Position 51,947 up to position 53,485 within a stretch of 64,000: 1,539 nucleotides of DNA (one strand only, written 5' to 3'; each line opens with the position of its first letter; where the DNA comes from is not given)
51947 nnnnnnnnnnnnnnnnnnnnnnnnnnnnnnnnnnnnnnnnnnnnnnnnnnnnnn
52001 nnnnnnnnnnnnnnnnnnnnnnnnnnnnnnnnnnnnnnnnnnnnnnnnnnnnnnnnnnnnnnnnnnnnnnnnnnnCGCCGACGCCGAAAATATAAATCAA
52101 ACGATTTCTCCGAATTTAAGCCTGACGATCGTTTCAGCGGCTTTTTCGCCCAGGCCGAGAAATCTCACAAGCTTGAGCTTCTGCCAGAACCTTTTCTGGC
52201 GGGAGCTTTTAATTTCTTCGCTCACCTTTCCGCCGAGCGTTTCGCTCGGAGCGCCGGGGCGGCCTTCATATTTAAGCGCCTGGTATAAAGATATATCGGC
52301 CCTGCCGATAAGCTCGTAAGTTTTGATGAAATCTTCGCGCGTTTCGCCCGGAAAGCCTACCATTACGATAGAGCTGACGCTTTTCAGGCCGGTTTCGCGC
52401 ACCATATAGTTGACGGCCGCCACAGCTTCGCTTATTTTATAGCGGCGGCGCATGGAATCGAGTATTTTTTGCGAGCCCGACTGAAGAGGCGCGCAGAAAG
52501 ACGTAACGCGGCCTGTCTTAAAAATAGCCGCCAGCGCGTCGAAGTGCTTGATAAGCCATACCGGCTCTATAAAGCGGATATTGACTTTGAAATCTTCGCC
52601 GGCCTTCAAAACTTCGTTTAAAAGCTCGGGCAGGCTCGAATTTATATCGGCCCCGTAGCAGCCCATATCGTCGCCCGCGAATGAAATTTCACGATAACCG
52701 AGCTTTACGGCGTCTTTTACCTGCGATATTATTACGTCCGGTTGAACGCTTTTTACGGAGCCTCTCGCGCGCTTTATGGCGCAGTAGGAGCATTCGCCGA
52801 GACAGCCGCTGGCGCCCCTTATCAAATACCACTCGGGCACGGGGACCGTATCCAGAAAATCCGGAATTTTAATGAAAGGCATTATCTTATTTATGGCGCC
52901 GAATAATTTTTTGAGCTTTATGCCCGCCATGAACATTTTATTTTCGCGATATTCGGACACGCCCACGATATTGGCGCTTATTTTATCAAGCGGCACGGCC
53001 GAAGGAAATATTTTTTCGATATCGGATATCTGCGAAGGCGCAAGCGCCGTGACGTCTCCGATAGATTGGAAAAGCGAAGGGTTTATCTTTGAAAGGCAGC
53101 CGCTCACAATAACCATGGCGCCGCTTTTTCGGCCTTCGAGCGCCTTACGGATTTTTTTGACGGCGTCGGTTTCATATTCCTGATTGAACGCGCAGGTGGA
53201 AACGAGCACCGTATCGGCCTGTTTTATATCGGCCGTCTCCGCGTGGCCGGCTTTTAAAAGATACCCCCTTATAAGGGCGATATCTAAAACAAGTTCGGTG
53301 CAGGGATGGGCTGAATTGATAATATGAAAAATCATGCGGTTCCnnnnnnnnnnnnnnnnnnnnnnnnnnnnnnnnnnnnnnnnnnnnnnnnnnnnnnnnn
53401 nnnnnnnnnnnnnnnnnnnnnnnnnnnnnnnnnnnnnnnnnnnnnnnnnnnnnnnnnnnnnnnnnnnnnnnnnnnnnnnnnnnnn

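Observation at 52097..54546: Tandem pair of MiaB-family radical SAM proteins without TRAM domains next to a ketosynthase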

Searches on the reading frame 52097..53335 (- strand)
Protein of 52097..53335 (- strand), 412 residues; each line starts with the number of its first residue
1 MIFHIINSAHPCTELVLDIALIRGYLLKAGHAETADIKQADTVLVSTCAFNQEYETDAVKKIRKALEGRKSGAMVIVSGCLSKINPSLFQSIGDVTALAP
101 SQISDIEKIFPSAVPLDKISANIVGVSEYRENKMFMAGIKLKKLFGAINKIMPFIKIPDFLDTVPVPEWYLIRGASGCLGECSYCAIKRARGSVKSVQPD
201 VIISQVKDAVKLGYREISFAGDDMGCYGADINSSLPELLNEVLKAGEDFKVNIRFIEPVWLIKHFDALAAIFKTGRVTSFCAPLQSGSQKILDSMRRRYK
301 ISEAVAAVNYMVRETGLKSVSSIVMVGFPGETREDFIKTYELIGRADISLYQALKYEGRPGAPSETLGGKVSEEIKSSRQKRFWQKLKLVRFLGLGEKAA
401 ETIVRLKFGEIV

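Call 3: search_protein_families(library=pfam, proteins=[window:52097-53335:-], max_evalue=0.01)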
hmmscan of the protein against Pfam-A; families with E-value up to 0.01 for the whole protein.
window:52097-53335:- (412 aa): 2 families
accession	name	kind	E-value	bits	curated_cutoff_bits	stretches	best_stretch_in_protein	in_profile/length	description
PF04055.27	Radical_SAM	-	1.4e-19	71.3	29.5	1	176-343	5-166/166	Radical SAM superfamily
PF00919.26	UPF0004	-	1.9e-11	44.2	27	1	12-88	9-85/98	Uncharacterized protein family UPF0004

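Call 4: search_protein_families(library=ncbifam, proteins=[window:52097-53335:-], max_evalue=0.001)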
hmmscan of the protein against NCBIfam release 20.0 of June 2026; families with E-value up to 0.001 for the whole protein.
window:52097-53335:- (412 aa): 15 families
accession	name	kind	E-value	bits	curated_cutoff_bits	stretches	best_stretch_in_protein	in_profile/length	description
TIGR00089.1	TIGR00089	subfamily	2.8e-61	207.6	251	2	175-385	146-357/429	MiaB/RimO family radical SAM methylthiotransferase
TIGR01578.1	MiaB-like-B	hypoth_equivalog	7.3e-55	186.4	314.7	1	11-383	8-348/421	tRNA (N(6)-L-threonylcarbamoyladenosine(37)-C(2))-methylthiotransferase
TIGR01579.1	MiaB-like-C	equivalog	1e-47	163.3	357.05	1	20-385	14-357/416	tRNA (N(6)-L-threonylcarbamoyladenosine(37)-C(2))-methylthiotransferase MtaB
TIGR01125.1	TIGR01125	equivalog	4e-43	148.1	356.95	1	12-385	9-355/432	30S ribosomal protein S12 methylthiotransferase RimO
TIGR01574.1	miaB-methiolase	equivalog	2.1e-36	125.9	355.3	1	175-385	151-364/437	tRNA (N6-isopentenyl adenosine(37)-C2)-methylthiotransferase MiaB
NF010916.0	PRK14336.1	equivalog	5.7e-22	78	606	1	175-382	131-336/418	tRNA (N6-isopentenyl adenosine(37)-C2)-methylthiotransferase MiaB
TIGR04014.1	B12_SAM_MJ_0865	equivalog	1.8e-17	63.2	360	1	35-348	34-338/434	methyl-coenzyme M reductase glutamine C-methyltransferase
TIGR04479.1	bcpD_PhpK_rSAM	subfamily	7.4e-12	44.4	600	1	171-353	243-416/504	PhpK family radical SAM P-methyltransferase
TIGR04013.1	B12_SAM_MJ_1487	hypoth_equivalog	2.9e-11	42.9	251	1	176-343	158-330/382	TIGR04013 family B12-binding domain/radical SAM domain-containing protein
NF040542.1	rSAM_RCCLKC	equivalog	1.5e-06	27.7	450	1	36-348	45-352/423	arsinothricin biosynthesis radical SAM protein ArsL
TIGR01212.1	TIGR01212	equivalog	7.5e-06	25.3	180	1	266-348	127-207/302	tRNA modification radical SAM protein MnmL/YtqA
TIGR03960.1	rSAM_fuse_unch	hypoth_equivalog_domain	9.4e-06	24.4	462.3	1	175-343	259-421/605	TIGR03960 family B12-binding radical SAM protein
NF040546.1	rSAM_CUAEP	equivalog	1.3e-05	24.1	500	1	175-347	177-342/468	CUAEP/CCAEP-tail radical SAM (seleno)protein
NF033712.0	B12_rSAM_KedN5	subfamily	0.00013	20.4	700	1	256-344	277-368/624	KedN5 family methylcobalamin-dependent radical SAM C-methyltransferase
TIGR03994.1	rSAM_HemZ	equivalog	0.00092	18.4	321.4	0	275-343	196-263/401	coproporphyrinogen dehydrogenase HemZ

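Call 25: find_homologous_proteins(query=window:52097-53335:-)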
Query window:52097-53335:- (412 aa): 2561 proteins with E <= 0.001 among 8000 candidates; the best 120 are listed.
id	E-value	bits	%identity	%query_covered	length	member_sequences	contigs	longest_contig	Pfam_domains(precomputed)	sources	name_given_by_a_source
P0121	1.1e-268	909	100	100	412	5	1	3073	PF04055.28,PF00919.27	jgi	-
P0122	2.0e-205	701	75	100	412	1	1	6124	PF04055.28,PF00919.27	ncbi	-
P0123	3.5e-204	696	74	100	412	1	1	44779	PF04055.28,PF00919.27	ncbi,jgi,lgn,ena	-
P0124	6.2e-202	689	74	100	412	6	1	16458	PF04055.28,PF00919.27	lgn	-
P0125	7.6e-200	682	72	100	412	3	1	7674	PF04055.28,PF00919.27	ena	-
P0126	3.2e-196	670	71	100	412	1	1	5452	PF04055.28,PF00919.27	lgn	-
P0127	2.9e-159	549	60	100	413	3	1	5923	PF04055.28,PF00919.27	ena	-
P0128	1.6e-155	536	58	100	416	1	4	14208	PF04055.28,PF00919.27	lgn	-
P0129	1.6e-145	503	54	100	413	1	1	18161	PF04055.28,PF00919.27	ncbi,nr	ncbi:MAG: radical SAM protein [Candidatus Riflebacteria bacterium]|nr:radical SAM protein [Candidatu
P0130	1.9e-145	503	54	100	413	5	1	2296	PF04055.28,PF00919.27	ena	-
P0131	7.1e-138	478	52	100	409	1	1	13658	PF04055.28,PF00919.27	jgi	-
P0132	3.6e-137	476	53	99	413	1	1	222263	PF04055.28,PF00919.27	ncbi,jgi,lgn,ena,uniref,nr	ncbi:MAG: hypothetical protein CVV64_10185 [Candidatus Wallbacteria bacterium HGW-Wallbacteria-1]|jg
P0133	2.7e-136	473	52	100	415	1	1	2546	PF04055.28,PF00919.27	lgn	-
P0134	3.5e-135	469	51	100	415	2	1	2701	PF04055.28,PF00919.27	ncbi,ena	-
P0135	3.7e-134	466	52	98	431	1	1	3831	PF04055.28,PF00919.27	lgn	-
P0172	4.5e-41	159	29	88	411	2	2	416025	PF04055.28,PF00919.27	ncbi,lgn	ncbi:MAG: radical SAM protein [Chloroflexota bacterium]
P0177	1.6e-39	154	28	92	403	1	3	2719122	PF04055.28,PF00919.27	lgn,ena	-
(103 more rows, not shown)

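Call 51: find_encoding_contigs(protein=P0172, flank=7000, max_places=1)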
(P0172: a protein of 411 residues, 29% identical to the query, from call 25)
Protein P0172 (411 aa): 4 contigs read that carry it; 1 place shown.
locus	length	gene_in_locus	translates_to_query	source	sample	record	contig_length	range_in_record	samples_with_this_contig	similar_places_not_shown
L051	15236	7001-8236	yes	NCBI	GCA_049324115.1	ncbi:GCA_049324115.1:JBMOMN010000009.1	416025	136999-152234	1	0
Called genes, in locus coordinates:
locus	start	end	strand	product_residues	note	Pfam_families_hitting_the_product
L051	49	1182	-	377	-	PF12679:ABC2_membrane_2, PF12698:ABC2_membrane_3, PF01061:ABC2_membrane, PF12730:ABC2_membrane_4 (weak)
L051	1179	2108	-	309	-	PF00005:ABC_tran, PF13304:AAA_21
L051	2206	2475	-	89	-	-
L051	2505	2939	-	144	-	-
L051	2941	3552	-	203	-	PF13977:TetR_C_6 (faint), PF00440:TetR_N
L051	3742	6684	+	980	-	PF00005:ABC_tran (faint), PF02463:SMC_N (faint), PF13191:AAA_16 (faint), PF13304:AAA_21 (faint), PF13476:AAA_23 (faint), PF13481:AAA_25 (faint), PF17760:UvrA_inter, PF17755:UvrA_DNA-bind, +2 more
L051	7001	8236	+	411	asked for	PF00919:UPF0004, PF04055:Radical_SAM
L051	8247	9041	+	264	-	PF01135:PCMT (weak), PF01170:UPF0020 (weak), PF01209:Ubie_methyltran, PF13489:Methyltransf_23, PF13847:Methyltransf_31, PF08241:Methyltransf_11, PF08242:Methyltransf_12, PF13649:Methyltransf_25, +2 more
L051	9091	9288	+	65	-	PF07927:HicA_toxin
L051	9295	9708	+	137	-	PF15919:HicB_lk_antitox, PF15970:HicB-like_2, PF07878:RHH_5 (weak)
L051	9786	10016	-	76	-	-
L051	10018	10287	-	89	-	PF03683:UPF0175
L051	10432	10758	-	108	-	-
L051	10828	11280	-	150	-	PF04167:DUF402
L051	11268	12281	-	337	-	PF00005:ABC_tran, PF13304:AAA_21 (faint)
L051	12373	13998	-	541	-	PF00528:BPD_transp_1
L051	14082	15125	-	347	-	PF01547:SBP_bac_1, PF13531:SBP_bac_11 (weak), PF13416:SBP_bac_8, PF13343:SBP_bac_6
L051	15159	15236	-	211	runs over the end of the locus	PF04263:TPK_catalytic, PF04265:TPK_B1_binding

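Call 52: find_encoding_contigs(protein=P0177, flank=7000, max_places=1)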
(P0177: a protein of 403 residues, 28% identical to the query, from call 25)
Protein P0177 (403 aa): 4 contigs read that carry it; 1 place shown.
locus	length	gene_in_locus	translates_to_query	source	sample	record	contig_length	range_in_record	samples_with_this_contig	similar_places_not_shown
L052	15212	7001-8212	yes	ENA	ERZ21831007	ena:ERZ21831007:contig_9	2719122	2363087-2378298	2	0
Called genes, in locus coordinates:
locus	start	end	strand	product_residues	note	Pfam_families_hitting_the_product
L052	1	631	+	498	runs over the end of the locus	PF02310:B12-binding, PF04055:Radical_SAM, PF13282:DUF4070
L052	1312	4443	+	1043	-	PF00133:tRNA-synt_1, PF09334:tRNA-synt_1g (faint), PF08264:Anticodon_1, PF19302:DUF5915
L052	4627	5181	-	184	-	PF02469:Fasciclin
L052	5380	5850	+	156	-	-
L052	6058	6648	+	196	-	PF07813:LTXXQ (weak), PF13801:Metal_resist (weak)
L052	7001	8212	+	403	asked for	PF00919:UPF0004, PF04055:Radical_SAM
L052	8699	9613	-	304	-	PF00989:PAS, PF08448:PAS_4, PF13426:PAS_9, PF00990:GGDEF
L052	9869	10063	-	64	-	-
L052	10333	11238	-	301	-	PF00892:EamA (weak)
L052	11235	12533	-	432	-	-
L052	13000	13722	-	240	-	PF04909:Amidohydro_2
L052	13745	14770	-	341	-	PF04909:Amidohydro_2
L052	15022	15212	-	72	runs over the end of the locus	-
